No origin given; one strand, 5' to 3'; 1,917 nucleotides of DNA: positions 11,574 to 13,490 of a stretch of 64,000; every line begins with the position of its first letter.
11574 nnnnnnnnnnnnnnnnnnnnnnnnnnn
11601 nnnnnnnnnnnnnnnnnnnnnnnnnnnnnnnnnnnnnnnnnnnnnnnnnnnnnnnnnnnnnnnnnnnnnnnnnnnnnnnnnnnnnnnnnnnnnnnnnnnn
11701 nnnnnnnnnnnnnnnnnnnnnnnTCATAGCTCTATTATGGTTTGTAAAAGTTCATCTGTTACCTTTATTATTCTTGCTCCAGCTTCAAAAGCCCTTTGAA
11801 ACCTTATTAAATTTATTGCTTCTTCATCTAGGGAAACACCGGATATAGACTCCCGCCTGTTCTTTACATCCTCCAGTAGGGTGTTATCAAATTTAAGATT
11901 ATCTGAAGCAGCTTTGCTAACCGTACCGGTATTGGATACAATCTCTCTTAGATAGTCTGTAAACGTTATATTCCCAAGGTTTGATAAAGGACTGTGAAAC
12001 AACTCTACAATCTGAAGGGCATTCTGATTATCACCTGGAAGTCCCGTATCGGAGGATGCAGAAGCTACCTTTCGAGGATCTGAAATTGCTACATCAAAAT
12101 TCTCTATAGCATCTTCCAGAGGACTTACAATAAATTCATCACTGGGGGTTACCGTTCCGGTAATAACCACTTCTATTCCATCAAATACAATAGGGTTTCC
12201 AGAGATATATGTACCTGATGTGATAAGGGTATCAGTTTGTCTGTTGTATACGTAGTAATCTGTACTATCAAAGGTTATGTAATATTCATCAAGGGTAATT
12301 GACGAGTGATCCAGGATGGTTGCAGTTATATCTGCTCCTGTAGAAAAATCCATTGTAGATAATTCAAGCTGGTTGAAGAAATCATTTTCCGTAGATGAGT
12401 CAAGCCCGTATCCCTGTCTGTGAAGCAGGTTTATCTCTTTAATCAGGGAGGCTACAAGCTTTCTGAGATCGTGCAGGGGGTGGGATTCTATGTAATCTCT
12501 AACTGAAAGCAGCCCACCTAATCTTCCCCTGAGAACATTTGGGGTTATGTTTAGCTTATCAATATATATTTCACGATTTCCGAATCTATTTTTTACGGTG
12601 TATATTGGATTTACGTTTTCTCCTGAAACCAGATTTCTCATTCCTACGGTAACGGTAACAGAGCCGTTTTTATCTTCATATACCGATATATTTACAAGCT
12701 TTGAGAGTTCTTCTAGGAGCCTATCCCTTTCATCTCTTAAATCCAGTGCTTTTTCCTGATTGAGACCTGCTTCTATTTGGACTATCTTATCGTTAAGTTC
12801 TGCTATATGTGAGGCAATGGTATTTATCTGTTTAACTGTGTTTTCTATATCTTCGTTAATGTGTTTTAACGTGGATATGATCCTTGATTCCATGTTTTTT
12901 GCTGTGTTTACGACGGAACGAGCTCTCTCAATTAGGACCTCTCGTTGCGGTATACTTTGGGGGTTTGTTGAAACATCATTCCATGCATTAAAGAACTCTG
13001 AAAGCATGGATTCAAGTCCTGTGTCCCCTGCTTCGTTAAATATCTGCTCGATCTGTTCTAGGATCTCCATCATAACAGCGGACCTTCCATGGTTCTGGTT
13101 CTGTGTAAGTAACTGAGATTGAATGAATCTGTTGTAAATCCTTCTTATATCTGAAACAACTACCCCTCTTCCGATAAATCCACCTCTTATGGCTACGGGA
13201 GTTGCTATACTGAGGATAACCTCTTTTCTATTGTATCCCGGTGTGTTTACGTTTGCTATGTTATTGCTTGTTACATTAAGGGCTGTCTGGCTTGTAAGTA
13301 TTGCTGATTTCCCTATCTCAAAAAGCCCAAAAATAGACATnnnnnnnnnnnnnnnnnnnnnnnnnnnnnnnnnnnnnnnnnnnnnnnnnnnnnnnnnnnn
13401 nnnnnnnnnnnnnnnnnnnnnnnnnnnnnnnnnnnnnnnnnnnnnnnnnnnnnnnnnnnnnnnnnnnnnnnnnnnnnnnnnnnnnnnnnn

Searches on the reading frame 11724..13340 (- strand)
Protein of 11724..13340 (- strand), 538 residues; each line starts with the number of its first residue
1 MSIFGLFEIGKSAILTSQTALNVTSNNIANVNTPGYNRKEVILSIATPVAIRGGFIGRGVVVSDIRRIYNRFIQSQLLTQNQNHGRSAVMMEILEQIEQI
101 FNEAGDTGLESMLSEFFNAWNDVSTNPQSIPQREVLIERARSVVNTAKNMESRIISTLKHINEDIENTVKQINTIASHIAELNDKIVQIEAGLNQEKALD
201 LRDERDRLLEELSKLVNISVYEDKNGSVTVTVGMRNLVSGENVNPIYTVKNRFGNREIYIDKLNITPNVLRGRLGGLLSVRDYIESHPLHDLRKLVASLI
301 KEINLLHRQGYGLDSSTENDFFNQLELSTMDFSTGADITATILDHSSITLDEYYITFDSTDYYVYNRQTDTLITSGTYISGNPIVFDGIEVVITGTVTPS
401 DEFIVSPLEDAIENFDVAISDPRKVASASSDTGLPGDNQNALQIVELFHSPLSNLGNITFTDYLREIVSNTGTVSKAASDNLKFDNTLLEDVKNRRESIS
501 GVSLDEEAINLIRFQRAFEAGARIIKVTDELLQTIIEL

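Call 38: search_protein_families(library=pfam, proteins=[window:11724-13340:-], max_evalue=0.00001)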
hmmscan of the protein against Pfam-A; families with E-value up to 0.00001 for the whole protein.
window:11724-13340:- (538 aa): 4 families
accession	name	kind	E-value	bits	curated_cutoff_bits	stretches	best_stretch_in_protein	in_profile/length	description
PF22638.1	FlgK_D1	-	3.5e-58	197.4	28.6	1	94-322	1-233/233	Flagellar hook-associated protein FlgK helical domain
PF06429.18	Flg_bbr_C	-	6.7e-12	45.2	23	1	499-538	7-46/46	Flagellar basal body rod FlgEFG protein C-terminal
PF00460.25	Flg_bb_rod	-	4e-08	33.5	20.7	1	9-36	3-30/31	Flagella basal body rod protein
PF21158.3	flgK_1st_1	-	5.5e-08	33.2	24.2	1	334-407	9-81/81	Flagellar hook-associated protein 1, D2-like domain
